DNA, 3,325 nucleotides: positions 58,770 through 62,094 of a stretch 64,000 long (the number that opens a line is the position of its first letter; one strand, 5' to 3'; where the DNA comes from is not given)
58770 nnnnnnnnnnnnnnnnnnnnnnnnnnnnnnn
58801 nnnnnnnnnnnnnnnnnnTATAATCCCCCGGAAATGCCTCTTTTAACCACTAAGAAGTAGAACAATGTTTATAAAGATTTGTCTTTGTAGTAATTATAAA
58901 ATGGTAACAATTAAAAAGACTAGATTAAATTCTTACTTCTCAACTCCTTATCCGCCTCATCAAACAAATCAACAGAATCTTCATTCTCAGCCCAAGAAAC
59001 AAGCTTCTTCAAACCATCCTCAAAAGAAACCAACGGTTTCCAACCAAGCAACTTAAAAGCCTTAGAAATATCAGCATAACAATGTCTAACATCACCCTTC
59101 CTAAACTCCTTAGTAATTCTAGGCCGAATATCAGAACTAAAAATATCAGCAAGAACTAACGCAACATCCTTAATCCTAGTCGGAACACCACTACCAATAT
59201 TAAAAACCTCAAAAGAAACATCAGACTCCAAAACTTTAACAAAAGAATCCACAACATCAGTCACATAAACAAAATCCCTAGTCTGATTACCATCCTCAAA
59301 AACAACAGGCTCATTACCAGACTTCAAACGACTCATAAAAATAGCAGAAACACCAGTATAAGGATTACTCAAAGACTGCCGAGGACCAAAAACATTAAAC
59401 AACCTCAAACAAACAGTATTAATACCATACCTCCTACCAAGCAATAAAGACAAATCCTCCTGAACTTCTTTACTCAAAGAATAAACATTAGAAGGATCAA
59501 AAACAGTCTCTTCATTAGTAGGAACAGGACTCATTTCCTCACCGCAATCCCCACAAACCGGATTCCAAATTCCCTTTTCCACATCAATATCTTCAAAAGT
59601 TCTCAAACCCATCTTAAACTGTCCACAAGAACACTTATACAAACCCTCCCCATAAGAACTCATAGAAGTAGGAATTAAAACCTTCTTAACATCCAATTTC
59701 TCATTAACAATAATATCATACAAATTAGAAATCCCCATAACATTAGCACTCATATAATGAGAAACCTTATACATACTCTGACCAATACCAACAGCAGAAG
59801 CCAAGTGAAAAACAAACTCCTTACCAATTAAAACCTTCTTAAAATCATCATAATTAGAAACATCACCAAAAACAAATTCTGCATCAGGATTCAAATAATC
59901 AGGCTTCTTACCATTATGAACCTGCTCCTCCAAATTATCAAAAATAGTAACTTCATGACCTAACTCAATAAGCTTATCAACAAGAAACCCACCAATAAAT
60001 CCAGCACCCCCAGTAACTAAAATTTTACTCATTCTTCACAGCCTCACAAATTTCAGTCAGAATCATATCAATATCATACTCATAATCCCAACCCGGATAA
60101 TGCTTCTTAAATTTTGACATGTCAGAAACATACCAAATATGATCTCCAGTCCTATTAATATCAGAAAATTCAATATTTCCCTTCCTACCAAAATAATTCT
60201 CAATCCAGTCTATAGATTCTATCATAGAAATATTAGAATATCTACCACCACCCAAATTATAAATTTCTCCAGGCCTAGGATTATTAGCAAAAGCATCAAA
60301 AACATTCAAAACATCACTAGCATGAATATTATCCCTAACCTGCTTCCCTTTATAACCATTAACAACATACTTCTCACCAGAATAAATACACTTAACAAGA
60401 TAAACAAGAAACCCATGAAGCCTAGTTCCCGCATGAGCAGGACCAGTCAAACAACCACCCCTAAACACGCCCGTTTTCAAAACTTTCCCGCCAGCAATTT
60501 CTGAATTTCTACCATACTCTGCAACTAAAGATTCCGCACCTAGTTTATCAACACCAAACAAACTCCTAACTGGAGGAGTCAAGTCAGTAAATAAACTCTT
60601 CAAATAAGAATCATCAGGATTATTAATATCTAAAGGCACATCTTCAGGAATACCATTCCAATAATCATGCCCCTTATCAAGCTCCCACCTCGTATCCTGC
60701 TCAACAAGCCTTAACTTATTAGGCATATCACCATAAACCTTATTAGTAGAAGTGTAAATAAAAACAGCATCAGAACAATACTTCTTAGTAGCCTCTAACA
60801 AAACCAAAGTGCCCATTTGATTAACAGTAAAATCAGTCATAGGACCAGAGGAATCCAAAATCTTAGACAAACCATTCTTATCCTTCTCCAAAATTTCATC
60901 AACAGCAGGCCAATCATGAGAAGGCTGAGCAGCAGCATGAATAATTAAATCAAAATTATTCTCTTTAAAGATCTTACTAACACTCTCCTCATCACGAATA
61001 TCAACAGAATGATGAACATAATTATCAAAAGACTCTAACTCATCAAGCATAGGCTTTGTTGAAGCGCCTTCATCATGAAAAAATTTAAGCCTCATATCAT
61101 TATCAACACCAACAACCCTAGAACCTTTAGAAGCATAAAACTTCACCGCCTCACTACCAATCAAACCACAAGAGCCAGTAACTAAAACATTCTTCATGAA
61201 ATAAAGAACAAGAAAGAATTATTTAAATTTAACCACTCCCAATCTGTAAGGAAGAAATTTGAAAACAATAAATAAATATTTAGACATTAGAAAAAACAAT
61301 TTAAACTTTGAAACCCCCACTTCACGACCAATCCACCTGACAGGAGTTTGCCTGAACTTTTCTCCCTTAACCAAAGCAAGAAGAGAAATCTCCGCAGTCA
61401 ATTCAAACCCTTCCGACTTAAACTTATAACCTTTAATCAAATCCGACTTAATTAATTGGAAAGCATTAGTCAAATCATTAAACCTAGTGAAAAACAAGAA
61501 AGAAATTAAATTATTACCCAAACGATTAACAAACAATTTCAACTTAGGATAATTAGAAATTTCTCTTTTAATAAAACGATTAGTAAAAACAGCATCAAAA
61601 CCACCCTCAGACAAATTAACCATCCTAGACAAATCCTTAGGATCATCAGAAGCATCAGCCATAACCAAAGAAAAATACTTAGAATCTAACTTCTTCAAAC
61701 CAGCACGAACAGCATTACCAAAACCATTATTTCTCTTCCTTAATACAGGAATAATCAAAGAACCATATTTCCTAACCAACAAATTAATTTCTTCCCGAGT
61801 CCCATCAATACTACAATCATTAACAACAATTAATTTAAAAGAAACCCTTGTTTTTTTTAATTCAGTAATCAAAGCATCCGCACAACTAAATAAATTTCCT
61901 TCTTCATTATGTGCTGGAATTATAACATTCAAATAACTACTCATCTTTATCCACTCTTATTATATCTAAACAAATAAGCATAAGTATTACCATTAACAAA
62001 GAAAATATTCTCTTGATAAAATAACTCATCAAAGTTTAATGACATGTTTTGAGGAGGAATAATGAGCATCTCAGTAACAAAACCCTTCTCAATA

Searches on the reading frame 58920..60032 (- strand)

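Call 15: search_protein_families(library=pfam, proteins=[window:58920-60032:-], max_evalue=0.01)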
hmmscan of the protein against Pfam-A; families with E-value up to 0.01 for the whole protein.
window:58920-60032:- (370 aa): 8 families
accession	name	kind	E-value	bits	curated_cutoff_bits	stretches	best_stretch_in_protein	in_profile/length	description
PF01370.27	Epimerase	-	1.6e-44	152.6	20.9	2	169-280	124-240/240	NAD dependent epimerase/dehydratase family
PF16363.11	GDP_Man_Dehyd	-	1.8e-41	143.1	27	2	169-343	138-331/332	GDP-mannose 4,6 dehydratase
PF01073.25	3Beta_HSD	-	4.8e-19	68.9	22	2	5-125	1-118/280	3-beta hydroxysteroid dehydrogenase/isomerase family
PF02719.21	Polysacc_synt_2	-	2.6e-13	50.3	20.2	2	4-118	1-123/293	Polysaccharide biosynthesis protein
PF07993.18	NAD_binding_4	-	1.5e-07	31.2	20.1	1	67-257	85-251/258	Male sterility protein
PF13460.12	NAD_binding_10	-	0.00011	22.6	27.2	1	8-83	1-73/184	NAD(P)H-binding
PF00106.31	adh_short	-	0.00043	20.2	26.6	1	4-68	3-68/195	short chain dehydrogenase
PF05368.20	NmrA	-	0.0006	19.9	27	1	2-79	3-78/298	NmrA-like family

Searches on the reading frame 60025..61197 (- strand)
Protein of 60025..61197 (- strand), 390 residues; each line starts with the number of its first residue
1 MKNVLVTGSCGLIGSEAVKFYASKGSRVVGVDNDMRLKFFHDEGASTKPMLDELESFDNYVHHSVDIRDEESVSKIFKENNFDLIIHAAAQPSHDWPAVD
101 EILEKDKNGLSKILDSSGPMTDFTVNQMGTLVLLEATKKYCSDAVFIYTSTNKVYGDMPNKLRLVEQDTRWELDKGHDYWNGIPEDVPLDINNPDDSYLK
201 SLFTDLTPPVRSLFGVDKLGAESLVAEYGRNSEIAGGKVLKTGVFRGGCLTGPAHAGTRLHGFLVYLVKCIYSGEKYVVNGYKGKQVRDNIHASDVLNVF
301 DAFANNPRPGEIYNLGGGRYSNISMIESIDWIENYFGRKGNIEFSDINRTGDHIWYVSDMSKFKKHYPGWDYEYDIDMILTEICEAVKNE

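Call 15: search_protein_families(library=pfam, proteins=[window:60025-61197:-], max_evalue=0.01)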
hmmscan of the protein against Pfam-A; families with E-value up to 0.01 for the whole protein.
window:60025-61197:- (390 aa): 5 families
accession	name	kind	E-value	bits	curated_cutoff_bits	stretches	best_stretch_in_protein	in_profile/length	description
PF01370.27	Epimerase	-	1.1e-26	94.1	20.9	2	4-160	1-124/240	NAD dependent epimerase/dehydratase family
PF16363.11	GDP_Man_Dehyd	-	1e-21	78.2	27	1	5-160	1-138/332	GDP-mannose 4,6 dehydratase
PF04321.23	RmlD_sub_bind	-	2.4e-08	33.9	27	1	3-155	2-105/287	RmlD substrate binding domain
PF01073.25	3Beta_HSD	-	1.1e-06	28.4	22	1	5-116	1-102/280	3-beta hydroxysteroid dehydrogenase/isomerase family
PF02719.21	Polysacc_synt_2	-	1.8e-05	24.5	20.2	1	4-91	1-87/293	Polysaccharide biosynthesis protein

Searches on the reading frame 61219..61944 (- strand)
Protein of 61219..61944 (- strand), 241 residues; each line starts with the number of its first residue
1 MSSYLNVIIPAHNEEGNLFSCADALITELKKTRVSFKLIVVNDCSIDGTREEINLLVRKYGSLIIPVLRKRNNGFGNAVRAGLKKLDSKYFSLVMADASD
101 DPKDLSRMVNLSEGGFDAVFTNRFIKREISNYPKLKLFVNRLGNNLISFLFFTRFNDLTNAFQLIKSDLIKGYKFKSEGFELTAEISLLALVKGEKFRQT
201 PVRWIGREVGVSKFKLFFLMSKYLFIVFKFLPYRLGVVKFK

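Call 15: search_protein_families(library=pfam, proteins=[window:61219-61944:-], max_evalue=0.01)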
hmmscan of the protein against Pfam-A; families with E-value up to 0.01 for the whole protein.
window:61219-61944:- (241 aa): 1 family
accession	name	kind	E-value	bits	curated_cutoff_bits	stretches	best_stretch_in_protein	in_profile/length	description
PF00535.33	Glycos_transf_2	-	6.4e-19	68.9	23.3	1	7-168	2-162/168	Glycosyl transferase family 2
